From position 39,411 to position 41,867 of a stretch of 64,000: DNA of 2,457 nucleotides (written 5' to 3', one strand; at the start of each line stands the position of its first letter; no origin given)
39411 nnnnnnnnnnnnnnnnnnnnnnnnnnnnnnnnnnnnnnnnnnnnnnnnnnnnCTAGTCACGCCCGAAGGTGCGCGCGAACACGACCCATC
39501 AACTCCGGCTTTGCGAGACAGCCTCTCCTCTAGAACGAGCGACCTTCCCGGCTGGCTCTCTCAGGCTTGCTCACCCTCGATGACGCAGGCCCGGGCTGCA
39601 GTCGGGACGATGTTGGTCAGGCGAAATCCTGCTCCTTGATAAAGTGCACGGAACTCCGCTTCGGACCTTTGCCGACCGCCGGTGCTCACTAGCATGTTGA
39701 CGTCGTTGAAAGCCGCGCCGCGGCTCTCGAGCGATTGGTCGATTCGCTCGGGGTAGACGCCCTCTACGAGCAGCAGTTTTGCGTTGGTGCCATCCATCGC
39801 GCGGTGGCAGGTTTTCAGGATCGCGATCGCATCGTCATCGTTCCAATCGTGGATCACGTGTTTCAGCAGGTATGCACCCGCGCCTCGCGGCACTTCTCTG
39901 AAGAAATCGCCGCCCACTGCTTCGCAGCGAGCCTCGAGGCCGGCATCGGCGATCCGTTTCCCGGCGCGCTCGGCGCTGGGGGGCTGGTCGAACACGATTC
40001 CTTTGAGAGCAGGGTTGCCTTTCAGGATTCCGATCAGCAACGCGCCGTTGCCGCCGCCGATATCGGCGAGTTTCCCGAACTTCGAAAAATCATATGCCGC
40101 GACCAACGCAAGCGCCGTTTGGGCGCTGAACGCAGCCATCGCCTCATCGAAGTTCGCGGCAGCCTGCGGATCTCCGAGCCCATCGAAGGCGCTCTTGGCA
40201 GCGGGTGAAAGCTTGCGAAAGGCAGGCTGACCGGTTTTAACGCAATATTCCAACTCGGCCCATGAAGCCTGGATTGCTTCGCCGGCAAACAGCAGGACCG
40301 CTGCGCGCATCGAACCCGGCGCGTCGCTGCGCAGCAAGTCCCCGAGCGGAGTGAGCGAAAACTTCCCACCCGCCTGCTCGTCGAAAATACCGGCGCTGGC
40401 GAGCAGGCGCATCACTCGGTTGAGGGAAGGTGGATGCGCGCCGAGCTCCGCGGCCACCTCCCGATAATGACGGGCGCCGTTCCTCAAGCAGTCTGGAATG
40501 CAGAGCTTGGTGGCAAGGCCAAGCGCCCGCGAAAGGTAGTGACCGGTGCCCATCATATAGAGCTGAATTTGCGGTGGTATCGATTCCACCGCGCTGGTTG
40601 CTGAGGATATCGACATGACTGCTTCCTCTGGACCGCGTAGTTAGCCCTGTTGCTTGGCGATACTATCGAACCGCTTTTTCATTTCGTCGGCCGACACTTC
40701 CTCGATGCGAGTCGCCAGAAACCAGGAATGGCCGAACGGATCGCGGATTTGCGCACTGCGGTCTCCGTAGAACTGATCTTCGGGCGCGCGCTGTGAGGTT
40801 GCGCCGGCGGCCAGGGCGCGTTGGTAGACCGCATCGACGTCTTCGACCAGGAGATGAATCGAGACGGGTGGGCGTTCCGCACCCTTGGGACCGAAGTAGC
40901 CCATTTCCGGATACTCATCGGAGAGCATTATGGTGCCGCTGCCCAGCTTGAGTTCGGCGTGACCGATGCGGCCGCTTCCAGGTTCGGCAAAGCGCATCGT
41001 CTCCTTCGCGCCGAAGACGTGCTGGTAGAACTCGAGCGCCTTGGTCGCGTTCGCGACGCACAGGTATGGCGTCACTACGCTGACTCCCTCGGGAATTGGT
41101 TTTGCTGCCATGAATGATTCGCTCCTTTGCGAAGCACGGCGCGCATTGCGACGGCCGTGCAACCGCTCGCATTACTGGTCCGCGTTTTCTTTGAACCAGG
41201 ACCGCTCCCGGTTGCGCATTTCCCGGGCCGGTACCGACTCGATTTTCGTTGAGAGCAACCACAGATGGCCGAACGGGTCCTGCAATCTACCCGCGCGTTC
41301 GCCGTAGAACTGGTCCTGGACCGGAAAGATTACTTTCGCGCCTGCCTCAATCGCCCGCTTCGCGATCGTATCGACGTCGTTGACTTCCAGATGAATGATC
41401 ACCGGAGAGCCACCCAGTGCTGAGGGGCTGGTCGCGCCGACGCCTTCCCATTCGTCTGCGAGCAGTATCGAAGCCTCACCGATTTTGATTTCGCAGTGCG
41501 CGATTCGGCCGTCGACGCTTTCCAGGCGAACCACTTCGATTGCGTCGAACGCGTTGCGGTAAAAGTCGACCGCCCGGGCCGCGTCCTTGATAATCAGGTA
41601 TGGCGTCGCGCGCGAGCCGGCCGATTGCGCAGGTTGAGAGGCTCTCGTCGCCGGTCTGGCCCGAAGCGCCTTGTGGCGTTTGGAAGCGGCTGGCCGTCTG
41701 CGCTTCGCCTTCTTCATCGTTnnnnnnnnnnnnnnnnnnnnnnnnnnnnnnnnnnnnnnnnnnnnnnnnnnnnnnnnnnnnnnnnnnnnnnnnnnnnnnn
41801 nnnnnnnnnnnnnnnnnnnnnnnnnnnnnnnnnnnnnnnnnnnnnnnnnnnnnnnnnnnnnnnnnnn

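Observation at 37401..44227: ECF sigma factor heading a same-strand string of six PhnB-like VOC domains, an O-methyltransferase, a membrane-fused hydrolase and YjbR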

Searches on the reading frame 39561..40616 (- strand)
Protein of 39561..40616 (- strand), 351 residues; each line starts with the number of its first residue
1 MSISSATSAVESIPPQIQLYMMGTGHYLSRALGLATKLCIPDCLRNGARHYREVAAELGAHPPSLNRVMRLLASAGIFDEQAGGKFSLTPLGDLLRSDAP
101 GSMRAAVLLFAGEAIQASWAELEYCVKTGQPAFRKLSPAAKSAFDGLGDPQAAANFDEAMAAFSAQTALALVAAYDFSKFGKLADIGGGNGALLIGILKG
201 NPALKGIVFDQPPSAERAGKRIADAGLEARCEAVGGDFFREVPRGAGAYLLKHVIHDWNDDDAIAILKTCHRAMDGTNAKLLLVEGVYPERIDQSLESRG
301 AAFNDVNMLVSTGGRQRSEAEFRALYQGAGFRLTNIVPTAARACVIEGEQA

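Call 3: search_protein_families(library=pfam, proteins=[window:39561-40616:-], max_evalue=0.01)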
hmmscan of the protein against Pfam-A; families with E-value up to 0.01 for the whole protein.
window:39561-40616:- (351 aa): 3 families
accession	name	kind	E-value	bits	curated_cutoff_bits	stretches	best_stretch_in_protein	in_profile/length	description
PF00891.24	Methyltransf_2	-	8.9e-41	140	22.3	1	119-332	1-210/210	O-methyltransferase domain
PF08100.18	Dimerisation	-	1.3e-11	44.6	25.6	1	19-95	9-90/93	O-methyltransferase dimerisation domain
PF25213.1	HVO_A0261_N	-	0.0016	18.7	35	1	42-95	18-70/86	HVO_A0261 N-terminal domain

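Call 4: search_protein_families(library=ncbifam, proteins=[window:39561-40616:-], max_evalue=0.01)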
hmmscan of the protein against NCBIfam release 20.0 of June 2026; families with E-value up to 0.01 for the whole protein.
window:39561-40616:- (351 aa): 4 families
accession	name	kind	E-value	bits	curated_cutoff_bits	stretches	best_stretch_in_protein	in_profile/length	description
TIGR02716.1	C20_methyl_CrtF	equivalog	5.5e-11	42.1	276.1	1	35-284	10-253/306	bacteriochlorophyllide d C-20 methyltransferase BchU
NF050150.1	RiPP_MTase_ApyS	equivalog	1.1e-05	24.8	400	1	152-239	118-202/323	RiPP biosynthesis methyltransferase ApyS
NF053543.1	FlxJ_fam_MTase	equivalog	5.8e-05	22.2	560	1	83-288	82-288/352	FlxJ family methyltransferase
TIGR04543.1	ketoArg_3Met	equivalog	0.0012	18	425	0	180-231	150-202/336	2-ketoarginine methyltransferase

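Call 53: search_solved_structures(query=window:39561-40616:-, max_evalue=1e-10)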
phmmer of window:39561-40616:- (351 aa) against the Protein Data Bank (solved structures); distinct sequences matched with E-value up to 1e-10: 84 (the best 60 are shown).
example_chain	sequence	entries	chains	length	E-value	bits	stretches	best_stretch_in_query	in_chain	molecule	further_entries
4z2y_A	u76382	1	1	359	4.3e-76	259.6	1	22-344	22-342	CalO6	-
6c5b_A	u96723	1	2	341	2.9e-74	253.6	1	12-348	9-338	Methyltransferase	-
8h3t_A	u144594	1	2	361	1.6e-59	205.1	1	11-347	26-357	AlpH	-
3gwz_A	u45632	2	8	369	2e-55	191.7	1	25-342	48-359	MmcR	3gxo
8rdm_A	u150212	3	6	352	1.2e-54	189.1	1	25-339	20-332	DtpM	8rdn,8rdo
4d7k_A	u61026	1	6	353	5.1e-49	170.6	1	25-347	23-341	SAM-DEPENDENT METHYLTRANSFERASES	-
3lst_A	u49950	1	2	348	5.3e-47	164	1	11-345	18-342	CalO1 Methyltransferase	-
3i53_A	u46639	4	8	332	2.9e-43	151.7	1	31-334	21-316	O-methyltransferase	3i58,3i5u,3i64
6clw_A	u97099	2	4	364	3.6e-40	141.5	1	32-340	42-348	O-methyltransferase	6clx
7pg7_D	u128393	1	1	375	1.1e-38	136.6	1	30-333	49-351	Methyltransferase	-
7pgj_A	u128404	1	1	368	7.3e-37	130.7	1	20-333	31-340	Carminomycin 4-O-methyltransferase DnrK,Methyltransferase domain-containing protein,Aclaci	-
7oy1_A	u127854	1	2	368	7.5e-37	130.6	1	20-332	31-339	Carminomycin 4-O-methyltransferase DnrK,Methyltransferase domain-containing protein,Aclaci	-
7phf_A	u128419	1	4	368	9.9e-37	130.2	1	20-332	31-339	Carminomycin 4-O-methyltransferase DnrK,Methyltransferase domain-containing protein,Aclaci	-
7owb_A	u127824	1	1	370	1.2e-36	130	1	20-333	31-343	Carminomycin 4-O-methyltransferase DnrK,Methyltransferase domain-containing protein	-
7pga_A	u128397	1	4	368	6.9e-36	127.5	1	20-332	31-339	Carminomycin 4-O-methyltransferase DnrK,Methyltransferase domain-containing protein,Aclaci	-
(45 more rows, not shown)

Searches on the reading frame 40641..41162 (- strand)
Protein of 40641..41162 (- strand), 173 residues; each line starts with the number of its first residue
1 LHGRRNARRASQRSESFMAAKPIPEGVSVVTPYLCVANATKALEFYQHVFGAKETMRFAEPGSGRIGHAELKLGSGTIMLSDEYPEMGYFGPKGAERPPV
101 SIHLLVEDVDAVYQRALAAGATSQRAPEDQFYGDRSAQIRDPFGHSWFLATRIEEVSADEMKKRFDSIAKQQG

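Call 3: search_protein_families(library=pfam, proteins=[window:40641-41162:-], max_evalue=0.01)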
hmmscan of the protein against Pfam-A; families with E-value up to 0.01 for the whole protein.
window:40641-41162:- (173 aa): 4 families
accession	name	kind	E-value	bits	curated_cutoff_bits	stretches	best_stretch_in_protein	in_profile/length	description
PF00903.31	Glyoxalase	-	3.9e-15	56.7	20.6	1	34-147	7-119/121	Glyoxalase/Bleomycin resistance protein/Dioxygenase superfamily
PF18029.7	Glyoxalase_6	-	2.2e-06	28.7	23.6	1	37-147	7-103/106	Glyoxalase-like domain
PF22656.2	At5g48480-like_N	-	2.5e-05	24.4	27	1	39-82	9-58/59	Glyoxalase At5g48480-like, N-terminal domain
PF22650.2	At5g48480-like_C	-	0.0039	18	27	1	103-148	3-48/50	Glyoxalase At5g48480-like C-terminal domain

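Call 4: search_protein_families(library=ncbifam, proteins=[window:40641-41162:-], max_evalue=0.01)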
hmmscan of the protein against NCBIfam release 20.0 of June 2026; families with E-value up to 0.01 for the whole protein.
window:40641-41162:- (173 aa): 1 family
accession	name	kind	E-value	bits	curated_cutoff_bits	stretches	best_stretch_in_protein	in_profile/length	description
NF007537.0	PRK10148.1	equivalog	0.004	17.5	122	0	65-149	58-138/147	VOC family metalloprotein YjdN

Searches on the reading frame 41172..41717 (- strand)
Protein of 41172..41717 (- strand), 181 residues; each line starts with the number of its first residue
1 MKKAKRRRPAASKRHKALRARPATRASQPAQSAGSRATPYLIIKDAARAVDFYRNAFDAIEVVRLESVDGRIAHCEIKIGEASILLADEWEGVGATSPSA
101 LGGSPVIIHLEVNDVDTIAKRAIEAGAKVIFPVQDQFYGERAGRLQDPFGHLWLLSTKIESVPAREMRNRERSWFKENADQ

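Call 3: search_protein_families(library=pfam, proteins=[window:41172-41717:-], max_evalue=0.01)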
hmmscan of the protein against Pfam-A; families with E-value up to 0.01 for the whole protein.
window:41172-41717:- (181 aa): 4 families
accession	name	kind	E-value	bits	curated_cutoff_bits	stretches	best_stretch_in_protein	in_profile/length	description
PF00903.31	Glyoxalase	-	4.6e-14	53.3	20.6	1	41-153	7-119/121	Glyoxalase/Bleomycin resistance protein/Dioxygenase superfamily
PF18029.7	Glyoxalase_6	-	3.8e-05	24.7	23.6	1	44-153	7-103/106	Glyoxalase-like domain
PF22656.2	At5g48480-like_N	-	0.00098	19.3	27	1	46-66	9-29/59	Glyoxalase At5g48480-like, N-terminal domain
PF22650.2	At5g48480-like_C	-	0.0012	19.6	27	1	109-155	3-49/50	Glyoxalase At5g48480-like C-terminal domain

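Call 4: search_protein_families(library=ncbifam, proteins=[window:41172-41717:-], max_evalue=0.01)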
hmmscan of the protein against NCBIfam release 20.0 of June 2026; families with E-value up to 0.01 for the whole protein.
window:41172-41717:- (181 aa): 1 family
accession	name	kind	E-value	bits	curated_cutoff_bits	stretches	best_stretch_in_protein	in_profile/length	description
NF007537.0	PRK10148.1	equivalog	0.0048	17.3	122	1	68-156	55-139/147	VOC family metalloprotein YjdN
